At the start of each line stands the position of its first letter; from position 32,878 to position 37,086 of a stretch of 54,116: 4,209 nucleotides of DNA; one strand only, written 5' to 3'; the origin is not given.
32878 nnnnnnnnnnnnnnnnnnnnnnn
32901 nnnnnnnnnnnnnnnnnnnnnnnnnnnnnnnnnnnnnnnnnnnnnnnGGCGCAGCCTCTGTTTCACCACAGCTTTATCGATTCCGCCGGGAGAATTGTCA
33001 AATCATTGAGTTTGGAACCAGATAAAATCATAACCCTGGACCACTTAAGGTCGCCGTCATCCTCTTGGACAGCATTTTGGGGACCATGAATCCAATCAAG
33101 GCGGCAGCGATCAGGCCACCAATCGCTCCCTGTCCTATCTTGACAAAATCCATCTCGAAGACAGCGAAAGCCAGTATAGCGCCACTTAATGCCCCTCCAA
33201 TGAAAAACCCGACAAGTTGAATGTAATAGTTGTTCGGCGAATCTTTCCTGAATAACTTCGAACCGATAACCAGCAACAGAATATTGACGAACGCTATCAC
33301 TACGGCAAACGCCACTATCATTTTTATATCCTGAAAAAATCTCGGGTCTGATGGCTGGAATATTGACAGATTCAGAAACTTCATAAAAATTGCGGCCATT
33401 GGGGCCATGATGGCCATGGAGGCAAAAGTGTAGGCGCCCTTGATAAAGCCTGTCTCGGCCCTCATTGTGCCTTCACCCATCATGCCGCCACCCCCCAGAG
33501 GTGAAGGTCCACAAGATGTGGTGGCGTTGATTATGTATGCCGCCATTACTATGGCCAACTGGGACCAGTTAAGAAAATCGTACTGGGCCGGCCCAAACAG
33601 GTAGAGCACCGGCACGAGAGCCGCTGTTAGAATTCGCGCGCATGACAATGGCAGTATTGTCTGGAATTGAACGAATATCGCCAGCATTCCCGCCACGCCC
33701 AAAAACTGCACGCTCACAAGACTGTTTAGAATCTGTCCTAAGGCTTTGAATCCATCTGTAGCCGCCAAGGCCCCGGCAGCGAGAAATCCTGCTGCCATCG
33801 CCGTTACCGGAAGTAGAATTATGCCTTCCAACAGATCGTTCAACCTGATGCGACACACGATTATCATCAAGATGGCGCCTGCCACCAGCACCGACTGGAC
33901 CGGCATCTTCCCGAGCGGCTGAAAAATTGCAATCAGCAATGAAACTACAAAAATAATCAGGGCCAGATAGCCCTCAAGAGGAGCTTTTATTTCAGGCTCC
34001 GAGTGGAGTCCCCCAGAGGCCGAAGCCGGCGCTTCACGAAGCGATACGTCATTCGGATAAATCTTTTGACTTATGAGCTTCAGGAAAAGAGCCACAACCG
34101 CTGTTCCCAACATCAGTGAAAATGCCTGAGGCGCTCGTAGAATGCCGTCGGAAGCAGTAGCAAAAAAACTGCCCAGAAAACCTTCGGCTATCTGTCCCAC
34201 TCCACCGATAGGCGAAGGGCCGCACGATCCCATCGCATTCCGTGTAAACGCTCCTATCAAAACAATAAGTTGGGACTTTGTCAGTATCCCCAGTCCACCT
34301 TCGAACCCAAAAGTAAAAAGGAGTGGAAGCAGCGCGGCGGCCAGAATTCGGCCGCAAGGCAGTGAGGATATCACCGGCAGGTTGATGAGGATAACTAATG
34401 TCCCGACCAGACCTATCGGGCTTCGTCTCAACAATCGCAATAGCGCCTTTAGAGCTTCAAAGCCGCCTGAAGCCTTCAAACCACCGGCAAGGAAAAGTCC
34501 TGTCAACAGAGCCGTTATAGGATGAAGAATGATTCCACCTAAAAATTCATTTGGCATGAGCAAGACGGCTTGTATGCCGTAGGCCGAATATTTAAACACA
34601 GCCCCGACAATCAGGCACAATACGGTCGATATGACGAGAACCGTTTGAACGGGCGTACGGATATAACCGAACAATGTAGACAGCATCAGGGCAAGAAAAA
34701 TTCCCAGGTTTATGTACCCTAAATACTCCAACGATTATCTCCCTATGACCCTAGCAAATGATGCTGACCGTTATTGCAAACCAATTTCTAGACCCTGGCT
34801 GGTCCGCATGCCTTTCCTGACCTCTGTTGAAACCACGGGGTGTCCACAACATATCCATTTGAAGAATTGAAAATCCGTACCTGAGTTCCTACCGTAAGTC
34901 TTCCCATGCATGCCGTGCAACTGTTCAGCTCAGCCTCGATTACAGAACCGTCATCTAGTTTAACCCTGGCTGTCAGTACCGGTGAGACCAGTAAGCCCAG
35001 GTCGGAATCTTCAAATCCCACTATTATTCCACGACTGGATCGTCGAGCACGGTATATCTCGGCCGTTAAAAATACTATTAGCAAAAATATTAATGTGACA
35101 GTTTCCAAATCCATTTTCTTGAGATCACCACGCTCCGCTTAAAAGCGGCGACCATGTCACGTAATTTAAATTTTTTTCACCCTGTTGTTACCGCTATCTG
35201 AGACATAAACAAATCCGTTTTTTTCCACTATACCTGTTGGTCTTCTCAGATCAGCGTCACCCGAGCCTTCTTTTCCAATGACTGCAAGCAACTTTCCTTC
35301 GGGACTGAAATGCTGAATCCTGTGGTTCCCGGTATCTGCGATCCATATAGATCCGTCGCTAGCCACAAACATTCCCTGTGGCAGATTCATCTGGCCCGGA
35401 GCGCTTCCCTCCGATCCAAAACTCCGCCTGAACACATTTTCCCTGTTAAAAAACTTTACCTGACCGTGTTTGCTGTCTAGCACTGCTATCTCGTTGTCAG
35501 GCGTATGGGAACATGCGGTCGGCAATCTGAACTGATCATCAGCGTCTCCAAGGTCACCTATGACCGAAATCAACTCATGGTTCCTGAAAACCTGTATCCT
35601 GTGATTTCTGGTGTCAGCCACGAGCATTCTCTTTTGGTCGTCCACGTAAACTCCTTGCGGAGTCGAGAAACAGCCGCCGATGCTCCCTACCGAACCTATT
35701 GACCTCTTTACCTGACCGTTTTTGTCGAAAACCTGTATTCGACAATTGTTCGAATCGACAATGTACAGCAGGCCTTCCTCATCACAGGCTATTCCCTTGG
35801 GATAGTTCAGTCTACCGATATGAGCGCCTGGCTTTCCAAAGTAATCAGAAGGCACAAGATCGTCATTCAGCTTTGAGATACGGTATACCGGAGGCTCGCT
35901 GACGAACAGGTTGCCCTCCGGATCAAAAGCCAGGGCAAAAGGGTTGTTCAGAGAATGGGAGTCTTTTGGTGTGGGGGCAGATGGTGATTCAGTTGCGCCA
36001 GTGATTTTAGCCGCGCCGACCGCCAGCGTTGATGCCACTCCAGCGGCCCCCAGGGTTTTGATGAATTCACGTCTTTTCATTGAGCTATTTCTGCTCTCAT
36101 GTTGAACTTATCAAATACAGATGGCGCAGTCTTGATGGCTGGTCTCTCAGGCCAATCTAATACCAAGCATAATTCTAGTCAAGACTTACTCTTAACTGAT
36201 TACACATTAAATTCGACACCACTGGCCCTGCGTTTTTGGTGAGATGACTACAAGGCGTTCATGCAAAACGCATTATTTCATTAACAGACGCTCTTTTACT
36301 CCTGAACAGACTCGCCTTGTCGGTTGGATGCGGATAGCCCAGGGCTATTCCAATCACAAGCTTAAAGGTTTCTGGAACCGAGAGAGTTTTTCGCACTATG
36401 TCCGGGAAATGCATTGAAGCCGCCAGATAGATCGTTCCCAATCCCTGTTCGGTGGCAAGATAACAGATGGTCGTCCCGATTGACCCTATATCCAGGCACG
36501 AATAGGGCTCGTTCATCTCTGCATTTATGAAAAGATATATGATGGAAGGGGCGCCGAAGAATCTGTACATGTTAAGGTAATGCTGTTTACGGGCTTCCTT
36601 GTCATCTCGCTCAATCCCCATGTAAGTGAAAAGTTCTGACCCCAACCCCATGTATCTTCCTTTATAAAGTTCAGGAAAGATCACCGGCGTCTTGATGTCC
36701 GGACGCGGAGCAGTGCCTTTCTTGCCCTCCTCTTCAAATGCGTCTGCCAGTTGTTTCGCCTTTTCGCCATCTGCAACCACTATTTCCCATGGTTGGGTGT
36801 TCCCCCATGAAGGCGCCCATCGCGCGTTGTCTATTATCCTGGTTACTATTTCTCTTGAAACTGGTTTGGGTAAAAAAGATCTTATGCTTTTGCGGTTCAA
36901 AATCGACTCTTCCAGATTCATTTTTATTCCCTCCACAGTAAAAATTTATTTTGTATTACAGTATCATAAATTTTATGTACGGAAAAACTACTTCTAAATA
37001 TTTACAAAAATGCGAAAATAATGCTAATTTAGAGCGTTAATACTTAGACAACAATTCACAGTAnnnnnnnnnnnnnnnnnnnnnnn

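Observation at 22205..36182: A 14-kb, 15-gene run encoding a composite transmembrane redox system that I cannot match to any characterised complex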

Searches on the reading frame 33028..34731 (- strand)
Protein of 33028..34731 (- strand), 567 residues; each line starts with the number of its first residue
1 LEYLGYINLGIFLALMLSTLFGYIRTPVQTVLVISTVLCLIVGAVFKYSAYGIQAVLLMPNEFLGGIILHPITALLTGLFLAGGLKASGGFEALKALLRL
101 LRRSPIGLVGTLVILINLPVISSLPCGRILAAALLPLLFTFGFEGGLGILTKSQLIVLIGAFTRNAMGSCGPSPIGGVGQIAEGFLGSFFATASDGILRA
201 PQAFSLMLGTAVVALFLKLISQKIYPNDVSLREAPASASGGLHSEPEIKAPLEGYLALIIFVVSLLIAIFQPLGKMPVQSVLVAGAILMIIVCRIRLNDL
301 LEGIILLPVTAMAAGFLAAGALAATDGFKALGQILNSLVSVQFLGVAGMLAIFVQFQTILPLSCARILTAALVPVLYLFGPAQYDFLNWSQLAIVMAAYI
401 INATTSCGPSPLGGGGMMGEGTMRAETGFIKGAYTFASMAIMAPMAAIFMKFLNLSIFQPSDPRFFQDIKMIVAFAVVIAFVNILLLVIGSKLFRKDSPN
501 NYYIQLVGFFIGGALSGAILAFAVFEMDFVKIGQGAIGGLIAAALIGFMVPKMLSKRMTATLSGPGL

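Call 4: search_protein_families(library=pfam, proteins=[window:33028-34731:-], max_evalue=0.01)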
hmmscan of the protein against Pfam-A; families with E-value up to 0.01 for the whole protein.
window:33028-34731:- (567 aa): 0 families

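Call 6: search_protein_families(library=ncbifam, proteins=[window:33028-34731:-], max_evalue=0.01)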
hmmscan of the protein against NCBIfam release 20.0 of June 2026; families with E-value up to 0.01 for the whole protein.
window:33028-34731:- (567 aa): 0 families

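Call 24: find_homologous_proteins(query=window:33028-34731:-)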
Query window:33028-34731:- (567 aa): 394 proteins with E <= 0.001 among 8000 candidates; the best 120 are listed.
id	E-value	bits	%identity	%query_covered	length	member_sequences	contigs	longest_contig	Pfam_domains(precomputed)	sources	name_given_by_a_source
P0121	0.0e+0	1174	100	100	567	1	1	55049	-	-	-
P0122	0.0e+0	1153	98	100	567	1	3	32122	-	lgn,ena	-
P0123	0.0e+0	1152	98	100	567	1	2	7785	-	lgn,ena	-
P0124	0.0e+0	1151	98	100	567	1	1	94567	-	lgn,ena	-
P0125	0.0e+0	1151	98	100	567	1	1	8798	-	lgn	-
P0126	0.0e+0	1151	98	100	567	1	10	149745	-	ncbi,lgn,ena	-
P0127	0.0e+0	1150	98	100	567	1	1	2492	-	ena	-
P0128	0.0e+0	1150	98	100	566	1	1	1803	-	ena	-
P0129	0.0e+0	1147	98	100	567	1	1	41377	-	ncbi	-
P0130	0.0e+0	1146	98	100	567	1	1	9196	-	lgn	-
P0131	0.0e+0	1110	97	97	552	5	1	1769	-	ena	-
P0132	0.0e+0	1093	93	100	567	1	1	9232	-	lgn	-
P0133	0.0e+0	1089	92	100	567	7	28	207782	-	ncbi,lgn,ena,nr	ncbi:MAG: hypothetical protein PHS86_09315 [Syntrophaceae bacterium]|nr:hypothetical protein [Syntro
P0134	0.0e+0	1085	92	100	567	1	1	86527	-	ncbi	-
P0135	0.0e+0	1077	91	99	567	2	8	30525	-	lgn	-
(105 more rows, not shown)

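Call 37: predict_structure(alignment_id=A2)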
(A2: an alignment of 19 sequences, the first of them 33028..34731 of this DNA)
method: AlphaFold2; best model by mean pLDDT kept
length: 567 residues; sequences in the alignment: 19
mean_pLDDT: 54.6   pTM: 0.48
mean pLDDT of the five models: 54.6, 43.2, 41.8, 37.3, 37.0
residues with pLDDT >= 90: 0; 70-90: 100; 50-70: 253; < 50: 214
segments of 3 or more residues with pLDDT < 50: 65-73, 105-107, 119-129, 139-245, 302-312, 359-364, 403-435, 453-460, 551-567
pLDDT, mean of each block of 10 residues (from residue 1): 68 64 54 67 79 71 51 52 61 63 51 50 45 49 40 47 42 33 35 31 34 35 36 33 50 76 65 54 68 66 46 54 65 70 75 61 51 60 60 58 40 24 30 49 56 44 62 65 65 60 66 76 76 82 64 42 38
secondary structure, 60 per line:
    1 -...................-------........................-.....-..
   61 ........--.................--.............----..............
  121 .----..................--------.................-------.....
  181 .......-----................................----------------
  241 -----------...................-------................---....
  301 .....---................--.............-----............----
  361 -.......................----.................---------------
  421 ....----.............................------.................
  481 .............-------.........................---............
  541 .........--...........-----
elements in order: H2-20 H28-51 H53-57 H59-68 H71-87 H90-102 H107-121 H126-143 H152-168 H176-187 H193-224 H252-270 H278-293 H297-305 H309-324 H327-339 H345-356 H362-384 H389-405 H421-424 H429-457 H464-493 H501-525 H529-549 H552-562

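Call 45: search_protein_representatives(protein=window:33028-34731:-)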
Query: 567 residues. Proteins with E-value up to 0.001 (for the whole library): 73; up to 1e-10: 58; up to 1e-30: 17. The best 73 are listed.
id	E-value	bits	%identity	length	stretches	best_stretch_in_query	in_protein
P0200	1.0e-277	938.8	80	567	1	1-566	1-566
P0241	1.2e-111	390.8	42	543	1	2-546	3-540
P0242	7.6e-92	325.5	58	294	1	276-556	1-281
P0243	1.4e-71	258.6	87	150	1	418-566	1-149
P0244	1.9e-66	241.6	50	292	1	273-552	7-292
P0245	1.2e-59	219.2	39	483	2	4-332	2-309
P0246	6.9e-56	206.8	40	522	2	253-430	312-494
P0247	3.5e-55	204.5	35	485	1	4-458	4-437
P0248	8.2e-55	203.2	83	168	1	366-480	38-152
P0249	3.4e-49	184.7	81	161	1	240-361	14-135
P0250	1.1e-45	173.1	33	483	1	4-463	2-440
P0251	4.2e-44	167.9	79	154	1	216-325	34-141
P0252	2.4e-35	139.0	72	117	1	43-148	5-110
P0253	4.3e-35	138.2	59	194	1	1-122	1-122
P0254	2.2e-32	129.2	83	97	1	1-83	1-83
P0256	2.4e-31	125.8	41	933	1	4-229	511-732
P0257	2.6e-29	119.1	40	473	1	4-230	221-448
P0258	1.7e-28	116.4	39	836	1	4-231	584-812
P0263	9.5e-27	110.6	37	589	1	4-249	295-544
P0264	1.1e-26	110.4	37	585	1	4-229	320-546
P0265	1.4e-26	110.0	37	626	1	3-218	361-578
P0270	1.7e-25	106.5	37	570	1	4-228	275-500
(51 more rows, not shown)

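Call 46: search_protein_families(library=pfam, proteins=[P0241, P0245, P0247, P0256, P0258, P0263, P0264, P0265, P0270, P0257], max_evalue=0.001)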
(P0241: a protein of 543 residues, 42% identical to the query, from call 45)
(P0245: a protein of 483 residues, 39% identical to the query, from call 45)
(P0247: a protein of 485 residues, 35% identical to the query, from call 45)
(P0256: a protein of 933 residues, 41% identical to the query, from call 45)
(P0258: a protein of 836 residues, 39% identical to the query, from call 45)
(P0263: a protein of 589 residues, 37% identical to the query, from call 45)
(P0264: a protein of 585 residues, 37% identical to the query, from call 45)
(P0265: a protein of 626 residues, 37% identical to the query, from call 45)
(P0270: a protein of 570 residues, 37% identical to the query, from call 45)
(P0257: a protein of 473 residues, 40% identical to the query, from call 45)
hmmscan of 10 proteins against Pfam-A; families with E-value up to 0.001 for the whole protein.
P0241 (543 aa): 0 families

P0245 (483 aa): 0 families

P0247 (485 aa): 0 families

P0256 (933 aa): 4 families
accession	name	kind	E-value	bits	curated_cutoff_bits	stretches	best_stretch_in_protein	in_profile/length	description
PF13229.12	Beta_helix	-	3.6e-09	36.9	25.9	1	213-354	5-144/158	Right handed beta helix region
PF05048.19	NosD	-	4.2e-07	30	23.6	1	208-352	16-153/212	Periplasmic copper-binding protein (NosD)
PF13404.12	HTH_AsnC-type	-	2.8e-06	27.5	27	0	789-818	1-30/42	AsnC-type helix-turn-helix domain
PF13412.12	HTH_24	-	2.4e-05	24.2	21.9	0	789-817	1-29/48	Winged helix-turn-helix DNA-binding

P0258 (836 aa): 1 family
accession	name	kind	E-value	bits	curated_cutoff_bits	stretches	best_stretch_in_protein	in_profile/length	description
PF13229.12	Beta_helix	-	9.6e-15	55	25.9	1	288-432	11-158/158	Right handed beta helix region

P0263 (589 aa): 1 family
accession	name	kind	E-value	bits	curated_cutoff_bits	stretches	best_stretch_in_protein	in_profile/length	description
PF07705.17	CARDB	-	0.00054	20.6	22.7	0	53-159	3-100/101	CARDB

P0264 (585 aa): 1 family
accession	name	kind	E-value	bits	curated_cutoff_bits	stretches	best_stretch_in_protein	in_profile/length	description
PF01024.24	Colicin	-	0.00091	19.5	23.4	0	399-492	50-143/185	Colicin pore forming domain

P0265 (626 aa): 0 families

P0270 (570 aa): 0 families

P0257 (473 aa): 0 families

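Call 88: search_solved_structures(query=A5, max_evalue=10, show_alignments=2)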
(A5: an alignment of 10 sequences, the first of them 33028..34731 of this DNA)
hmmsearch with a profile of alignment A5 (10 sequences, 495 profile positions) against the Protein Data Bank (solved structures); distinct sequences matched with E-value up to 10: 0.

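Call 92: list_cluster_members(proteins=[P0126, P0129, P0133, P0323])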
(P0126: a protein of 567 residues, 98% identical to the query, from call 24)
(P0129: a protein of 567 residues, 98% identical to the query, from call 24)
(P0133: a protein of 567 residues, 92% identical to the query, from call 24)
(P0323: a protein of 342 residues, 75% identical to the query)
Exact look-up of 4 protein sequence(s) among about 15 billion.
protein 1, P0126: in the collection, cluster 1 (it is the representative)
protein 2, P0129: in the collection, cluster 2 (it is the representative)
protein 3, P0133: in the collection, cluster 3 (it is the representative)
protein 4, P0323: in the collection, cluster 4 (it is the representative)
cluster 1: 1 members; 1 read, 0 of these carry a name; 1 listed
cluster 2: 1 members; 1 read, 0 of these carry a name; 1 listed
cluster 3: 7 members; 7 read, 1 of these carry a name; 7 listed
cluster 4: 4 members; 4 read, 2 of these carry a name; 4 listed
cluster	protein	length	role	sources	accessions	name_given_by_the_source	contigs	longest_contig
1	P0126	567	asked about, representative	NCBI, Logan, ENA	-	-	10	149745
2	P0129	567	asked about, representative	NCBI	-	-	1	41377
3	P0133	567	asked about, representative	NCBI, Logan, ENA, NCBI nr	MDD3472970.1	MAG: hypothetical protein PHS86_09315 [Syntrophaceae bacterium] | hypothetical protein [Syntrophaceae bacterium]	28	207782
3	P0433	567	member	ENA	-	-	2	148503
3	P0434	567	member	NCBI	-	-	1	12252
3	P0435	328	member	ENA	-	-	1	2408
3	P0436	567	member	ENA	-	-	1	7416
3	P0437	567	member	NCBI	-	-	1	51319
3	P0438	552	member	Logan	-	-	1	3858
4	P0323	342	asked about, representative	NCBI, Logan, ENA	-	-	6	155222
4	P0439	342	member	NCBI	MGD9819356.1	MAG: 4Fe-4S dicluster domain-containing protein [Desulfomonilaceae bacterium]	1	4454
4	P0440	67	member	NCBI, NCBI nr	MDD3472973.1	MAG: hypothetical protein PHS86_09330, partial [Syntrophaceae bacterium] | hypothetical protein [Syntrophaceae bacterium]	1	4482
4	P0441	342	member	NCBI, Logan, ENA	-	-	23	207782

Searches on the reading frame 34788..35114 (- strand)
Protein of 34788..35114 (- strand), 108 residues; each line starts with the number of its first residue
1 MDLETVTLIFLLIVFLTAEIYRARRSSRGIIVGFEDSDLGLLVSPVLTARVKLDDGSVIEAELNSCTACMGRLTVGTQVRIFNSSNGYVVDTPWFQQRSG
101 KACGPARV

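Call 4: search_protein_families(library=pfam, proteins=[window:34788-35114:-], max_evalue=0.01)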
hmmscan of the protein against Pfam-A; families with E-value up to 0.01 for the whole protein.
window:34788-35114:- (108 aa): 0 families

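Call 6: search_protein_families(library=ncbifam, proteins=[window:34788-35114:-], max_evalue=0.01)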
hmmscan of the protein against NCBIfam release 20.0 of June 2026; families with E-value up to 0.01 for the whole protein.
window:34788-35114:- (108 aa): 0 families

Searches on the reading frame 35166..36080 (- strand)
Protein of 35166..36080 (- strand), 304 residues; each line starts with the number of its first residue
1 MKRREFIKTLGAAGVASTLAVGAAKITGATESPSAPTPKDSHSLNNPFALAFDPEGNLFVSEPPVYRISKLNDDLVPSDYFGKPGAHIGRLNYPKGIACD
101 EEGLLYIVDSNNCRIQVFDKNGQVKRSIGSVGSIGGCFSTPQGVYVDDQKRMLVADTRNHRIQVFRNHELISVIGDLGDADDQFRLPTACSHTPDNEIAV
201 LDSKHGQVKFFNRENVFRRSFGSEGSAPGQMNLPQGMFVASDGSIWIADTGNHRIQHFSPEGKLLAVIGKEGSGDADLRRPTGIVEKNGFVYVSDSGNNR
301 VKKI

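Call 4: search_protein_families(library=pfam, proteins=[window:35166-36080:-], max_evalue=0.01)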
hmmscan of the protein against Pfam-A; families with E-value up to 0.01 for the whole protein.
window:35166-36080:- (304 aa): 7 families
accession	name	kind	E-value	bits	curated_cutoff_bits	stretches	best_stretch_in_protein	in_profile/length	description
PF01436.27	NHL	-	1.3e-37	126.4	20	4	138-165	1-28/28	NHL repeat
PF25021.1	TEN_NHL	-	1.1e-13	51.4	27.1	1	86-131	136-179/357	Teneurin NHL domain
PF08450.18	SGL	-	4e-11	43.4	26.3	1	193-268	153-220/246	SMP-30/Gluconolactonase/LRE-like region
PF17170.10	DUF5128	-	1.5e-07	31.3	22.9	1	102-162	53-114/321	6-bladed beta-propeller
PF24684.1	Vgb_lyase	-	8.8e-05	21.9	50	0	231-263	96-128/290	Virginiamycin B lyase family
PF13449.12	Phytase-like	-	0.00025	21.5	27.6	0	236-269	72-105/284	Esterase-like activity of phytase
PF07494.17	Reg_prop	-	0.0012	19.3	20.4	0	236-249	9-22/24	Two component regulator propeller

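Call 6: search_protein_families(library=ncbifam, proteins=[window:35166-36080:-], max_evalue=0.01)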
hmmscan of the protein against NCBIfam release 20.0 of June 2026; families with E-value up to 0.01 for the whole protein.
window:35166-36080:- (304 aa): 4 families
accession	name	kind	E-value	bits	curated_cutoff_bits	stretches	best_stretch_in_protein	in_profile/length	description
NF035926.1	scyF_NHL_VPEP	equivalog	5.5e-43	147.5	350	2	44-191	151-301/376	scytonemin biosynthesis PEP-CTERM protein ScyF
NF047780.1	LIC12708_fam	subfamily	1.3e-08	34.2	150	0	239-271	63-95/391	LIC_12708 family protein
NF033206.1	ScyE_fam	subfamily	3.5e-08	33.4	80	0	43-63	6-26/333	ScyD/ScyE family protein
TIGR02604.1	Piru_Ver_Nterm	subfamily_domain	0.00068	19.1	122.2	0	44-67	13-36/367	PVC-type heme-binding CxxCH protein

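Call 74: search_solved_structures(query=window:35166-36080:-, max_evalue=0.00001)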
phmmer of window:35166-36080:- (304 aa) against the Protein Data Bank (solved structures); distinct sequences matched with E-value up to 0.00001: 56.
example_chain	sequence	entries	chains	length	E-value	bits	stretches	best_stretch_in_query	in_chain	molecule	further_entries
8j72_A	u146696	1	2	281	1.7e-49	172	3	77-166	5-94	E3 ubiquitin-protein ligase TRIM71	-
7qrx_A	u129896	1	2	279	7e-49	169.9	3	77-166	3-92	E3 ubiquitin-protein ligase TRIM71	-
9jur_A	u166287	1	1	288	7.4e-49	169.8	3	77-166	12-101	E3 ubiquitin-protein ligase TRIM71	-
6fpt_A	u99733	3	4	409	1.7e-46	162.1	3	81-166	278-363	E3 ubiquitin-protein ligase TRIM71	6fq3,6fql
6d69_A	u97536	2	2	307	1.8e-45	158.7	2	81-258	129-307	NHL Repeat Region of D. melanogaster Thin | Thin, isoform D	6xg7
7qrv_A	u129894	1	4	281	4.2e-35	124.7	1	81-301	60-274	Tripartite motif-containing protein 2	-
7b2r_A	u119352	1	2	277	5.5e-35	124.3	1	81-301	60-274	Tripartite motif-containing protein 2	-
7b96_A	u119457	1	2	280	6.7e-35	124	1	81-301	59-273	Isoform 2 of Tripartite motif-containing protein 2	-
7qrw_A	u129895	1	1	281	6.7e-35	124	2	88-256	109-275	Isoform 4 of Tripartite motif-containing protein 3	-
3wwa_A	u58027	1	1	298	3.3e-29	105.3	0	231-303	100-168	Pizza7H protein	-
6i38_A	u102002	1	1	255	2.7e-28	102.3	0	230-303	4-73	nv2Pizza6-AYW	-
6i37_A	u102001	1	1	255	5.5e-28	101.3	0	231-303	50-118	nv1Pizza6-AYW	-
6i3b_A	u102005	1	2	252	6.5e-28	101.1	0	231-303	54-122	cPizza6-AYW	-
6f0q_A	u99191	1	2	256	7.8e-28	100.8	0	231-303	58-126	Pizza6-AYW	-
6i39_A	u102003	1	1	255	1.8e-26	96.3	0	231-303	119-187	v31Pizza6-AYW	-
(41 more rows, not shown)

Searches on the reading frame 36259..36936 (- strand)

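Call 5: search_protein_families(library=pfam, proteins=[window:36259-36936:-], max_evalue=0.01)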
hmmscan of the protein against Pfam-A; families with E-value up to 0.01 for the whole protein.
window:36259-36936:- (225 aa): 2 families
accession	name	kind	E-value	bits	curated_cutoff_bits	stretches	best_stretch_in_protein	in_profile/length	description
PF00881.29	Nitroreductase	-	6.3e-29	101.7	23.5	1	12-201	1-167/167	Nitroreductase family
PF14512.11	TM1586_NiRdase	-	4.2e-13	49.8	27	1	110-222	47-149/215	Putative TM nitroreductase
